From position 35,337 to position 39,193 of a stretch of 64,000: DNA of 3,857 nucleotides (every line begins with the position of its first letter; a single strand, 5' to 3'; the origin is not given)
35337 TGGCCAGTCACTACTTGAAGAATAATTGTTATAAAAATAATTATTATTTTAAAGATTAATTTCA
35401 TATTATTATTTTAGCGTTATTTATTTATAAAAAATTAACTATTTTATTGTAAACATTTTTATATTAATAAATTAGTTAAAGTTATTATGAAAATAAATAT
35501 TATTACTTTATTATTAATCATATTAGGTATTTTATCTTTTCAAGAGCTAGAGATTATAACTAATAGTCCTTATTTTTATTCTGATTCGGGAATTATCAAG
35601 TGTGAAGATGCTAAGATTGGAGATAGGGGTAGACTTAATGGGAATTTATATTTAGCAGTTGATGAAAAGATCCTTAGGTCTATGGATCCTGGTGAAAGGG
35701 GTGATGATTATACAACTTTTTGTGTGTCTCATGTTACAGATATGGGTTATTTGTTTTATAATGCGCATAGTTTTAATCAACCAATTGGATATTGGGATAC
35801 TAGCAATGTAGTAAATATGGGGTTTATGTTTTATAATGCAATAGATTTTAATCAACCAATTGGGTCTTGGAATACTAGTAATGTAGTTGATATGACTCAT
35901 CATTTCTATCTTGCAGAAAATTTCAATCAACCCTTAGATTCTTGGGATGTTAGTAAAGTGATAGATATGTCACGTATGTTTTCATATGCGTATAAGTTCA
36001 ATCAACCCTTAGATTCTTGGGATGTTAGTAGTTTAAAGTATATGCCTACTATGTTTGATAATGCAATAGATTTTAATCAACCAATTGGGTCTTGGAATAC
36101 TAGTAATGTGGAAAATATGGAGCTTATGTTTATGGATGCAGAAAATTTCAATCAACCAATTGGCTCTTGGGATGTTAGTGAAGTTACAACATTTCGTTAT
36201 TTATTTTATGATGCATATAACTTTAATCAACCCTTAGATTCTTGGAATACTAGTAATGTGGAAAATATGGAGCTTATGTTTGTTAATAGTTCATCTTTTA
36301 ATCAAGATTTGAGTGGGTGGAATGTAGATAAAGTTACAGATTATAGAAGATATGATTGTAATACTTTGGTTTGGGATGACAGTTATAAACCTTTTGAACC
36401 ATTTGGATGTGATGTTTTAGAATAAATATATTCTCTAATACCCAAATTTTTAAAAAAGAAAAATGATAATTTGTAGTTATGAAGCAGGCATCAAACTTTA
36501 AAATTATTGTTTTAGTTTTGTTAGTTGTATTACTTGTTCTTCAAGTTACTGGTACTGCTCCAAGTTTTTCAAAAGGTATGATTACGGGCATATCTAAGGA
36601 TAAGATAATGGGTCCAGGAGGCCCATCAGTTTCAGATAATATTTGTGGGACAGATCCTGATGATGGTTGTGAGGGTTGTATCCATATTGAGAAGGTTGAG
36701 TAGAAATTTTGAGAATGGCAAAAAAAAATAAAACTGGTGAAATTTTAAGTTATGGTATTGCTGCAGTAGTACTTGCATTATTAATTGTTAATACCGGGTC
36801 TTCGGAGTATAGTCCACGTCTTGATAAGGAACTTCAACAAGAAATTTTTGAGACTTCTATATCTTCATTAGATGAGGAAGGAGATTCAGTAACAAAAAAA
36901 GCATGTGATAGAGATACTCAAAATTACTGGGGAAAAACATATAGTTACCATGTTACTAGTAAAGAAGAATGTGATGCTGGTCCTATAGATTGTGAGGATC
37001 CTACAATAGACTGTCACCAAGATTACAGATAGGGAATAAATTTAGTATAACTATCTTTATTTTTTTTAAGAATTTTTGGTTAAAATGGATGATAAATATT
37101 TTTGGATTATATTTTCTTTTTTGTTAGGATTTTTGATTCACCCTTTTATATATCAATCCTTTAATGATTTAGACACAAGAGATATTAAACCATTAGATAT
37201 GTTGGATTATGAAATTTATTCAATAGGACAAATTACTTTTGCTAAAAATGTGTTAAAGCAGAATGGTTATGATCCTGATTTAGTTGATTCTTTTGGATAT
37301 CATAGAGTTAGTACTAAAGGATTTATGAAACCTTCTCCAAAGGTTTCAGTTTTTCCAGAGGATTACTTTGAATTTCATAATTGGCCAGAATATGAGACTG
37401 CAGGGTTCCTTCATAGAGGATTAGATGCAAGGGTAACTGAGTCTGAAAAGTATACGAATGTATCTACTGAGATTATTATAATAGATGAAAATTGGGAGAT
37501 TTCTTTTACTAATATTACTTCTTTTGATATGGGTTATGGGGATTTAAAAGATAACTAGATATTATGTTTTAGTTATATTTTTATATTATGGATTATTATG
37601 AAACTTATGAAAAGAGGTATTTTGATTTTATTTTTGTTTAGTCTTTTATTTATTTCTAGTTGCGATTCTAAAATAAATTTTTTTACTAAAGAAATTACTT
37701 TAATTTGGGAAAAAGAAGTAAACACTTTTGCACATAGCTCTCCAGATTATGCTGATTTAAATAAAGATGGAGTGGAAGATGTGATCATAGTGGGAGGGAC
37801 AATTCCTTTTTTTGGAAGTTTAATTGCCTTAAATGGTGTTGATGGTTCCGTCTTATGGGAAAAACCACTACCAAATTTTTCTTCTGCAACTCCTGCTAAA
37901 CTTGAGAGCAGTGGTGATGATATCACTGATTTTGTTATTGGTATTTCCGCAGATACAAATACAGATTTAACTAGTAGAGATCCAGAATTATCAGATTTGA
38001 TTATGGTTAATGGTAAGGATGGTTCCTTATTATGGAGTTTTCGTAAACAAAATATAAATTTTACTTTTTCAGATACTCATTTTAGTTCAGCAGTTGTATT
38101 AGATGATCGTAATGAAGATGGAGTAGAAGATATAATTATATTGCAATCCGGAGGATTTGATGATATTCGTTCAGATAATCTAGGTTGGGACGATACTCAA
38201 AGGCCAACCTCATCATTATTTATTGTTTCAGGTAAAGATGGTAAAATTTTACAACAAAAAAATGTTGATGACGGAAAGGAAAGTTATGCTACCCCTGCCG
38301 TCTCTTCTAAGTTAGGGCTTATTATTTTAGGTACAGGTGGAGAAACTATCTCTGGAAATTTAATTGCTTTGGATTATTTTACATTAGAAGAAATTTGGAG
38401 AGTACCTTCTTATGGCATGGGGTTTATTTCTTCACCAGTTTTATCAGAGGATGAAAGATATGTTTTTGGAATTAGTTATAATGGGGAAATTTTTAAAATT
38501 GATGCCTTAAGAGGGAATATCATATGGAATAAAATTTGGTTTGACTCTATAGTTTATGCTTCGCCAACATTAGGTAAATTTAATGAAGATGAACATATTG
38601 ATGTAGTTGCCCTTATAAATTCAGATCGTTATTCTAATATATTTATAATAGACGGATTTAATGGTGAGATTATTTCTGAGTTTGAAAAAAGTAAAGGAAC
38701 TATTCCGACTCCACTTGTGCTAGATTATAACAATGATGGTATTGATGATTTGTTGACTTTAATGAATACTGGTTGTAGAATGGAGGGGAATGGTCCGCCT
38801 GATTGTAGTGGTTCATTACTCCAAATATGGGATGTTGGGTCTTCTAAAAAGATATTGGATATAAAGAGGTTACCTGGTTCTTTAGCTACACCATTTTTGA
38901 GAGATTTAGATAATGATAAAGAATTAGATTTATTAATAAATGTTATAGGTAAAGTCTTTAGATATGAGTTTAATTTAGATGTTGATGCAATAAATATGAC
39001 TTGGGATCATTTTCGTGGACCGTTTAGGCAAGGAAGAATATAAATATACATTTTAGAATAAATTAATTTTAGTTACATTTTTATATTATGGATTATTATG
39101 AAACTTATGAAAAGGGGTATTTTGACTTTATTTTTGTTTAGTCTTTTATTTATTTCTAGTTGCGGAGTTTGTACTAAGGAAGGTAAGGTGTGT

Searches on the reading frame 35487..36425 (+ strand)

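Call 9: search_protein_families(library=pfam, proteins=[window:35487-36425:+], max_evalue=0.01)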
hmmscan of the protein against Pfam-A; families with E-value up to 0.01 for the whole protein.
window:35487-36425:+ (312 aa): 1 family
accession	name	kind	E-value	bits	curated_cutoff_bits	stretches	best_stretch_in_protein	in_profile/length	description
PF03382.20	DUF285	-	8.4e-127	416.5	25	4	148-243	15-110/120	Mycoplasma protein of unknown function, DUF285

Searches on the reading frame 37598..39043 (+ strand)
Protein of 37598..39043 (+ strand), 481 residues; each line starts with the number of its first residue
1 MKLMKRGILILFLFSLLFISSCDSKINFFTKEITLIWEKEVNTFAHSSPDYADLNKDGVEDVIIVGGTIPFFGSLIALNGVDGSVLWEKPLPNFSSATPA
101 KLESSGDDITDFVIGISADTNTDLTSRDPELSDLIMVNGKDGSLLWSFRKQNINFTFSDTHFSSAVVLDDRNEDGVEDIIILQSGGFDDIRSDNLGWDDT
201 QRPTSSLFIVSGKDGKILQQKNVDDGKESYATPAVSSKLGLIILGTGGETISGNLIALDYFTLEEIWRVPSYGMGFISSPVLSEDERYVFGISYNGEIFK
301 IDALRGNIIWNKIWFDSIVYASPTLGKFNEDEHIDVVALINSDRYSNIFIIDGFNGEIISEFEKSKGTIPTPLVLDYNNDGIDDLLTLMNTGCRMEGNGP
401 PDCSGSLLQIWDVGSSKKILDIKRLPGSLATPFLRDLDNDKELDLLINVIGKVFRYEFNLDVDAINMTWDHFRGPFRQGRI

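Call 9: search_protein_families(library=pfam, proteins=[window:37598-39043:+], max_evalue=0.01)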
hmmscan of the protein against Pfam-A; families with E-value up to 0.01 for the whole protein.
window:37598-39043:+ (481 aa): 4 families
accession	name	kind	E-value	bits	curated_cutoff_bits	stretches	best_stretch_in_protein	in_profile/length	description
PF13570.13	Beta-prop_ACSF4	-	1.2e-10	41.8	133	1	210-372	160-308/329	Beta-alanine-activating enzyme, beta-propeller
PF13517.12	FG-GAP_3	-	2.4e-10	41.3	26.9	1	328-386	2-60/61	FG-GAP-like repeat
PF23727.1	Beta-prop_FAM234A_B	-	2.2e-09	36.8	26.4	1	75-222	54-171/467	FAM234A/B beta-propeller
PF13360.13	PQQ_2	-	7.1e-08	32.8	27.6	1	72-311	42-232/233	Outer membrane protein assembly factor BamB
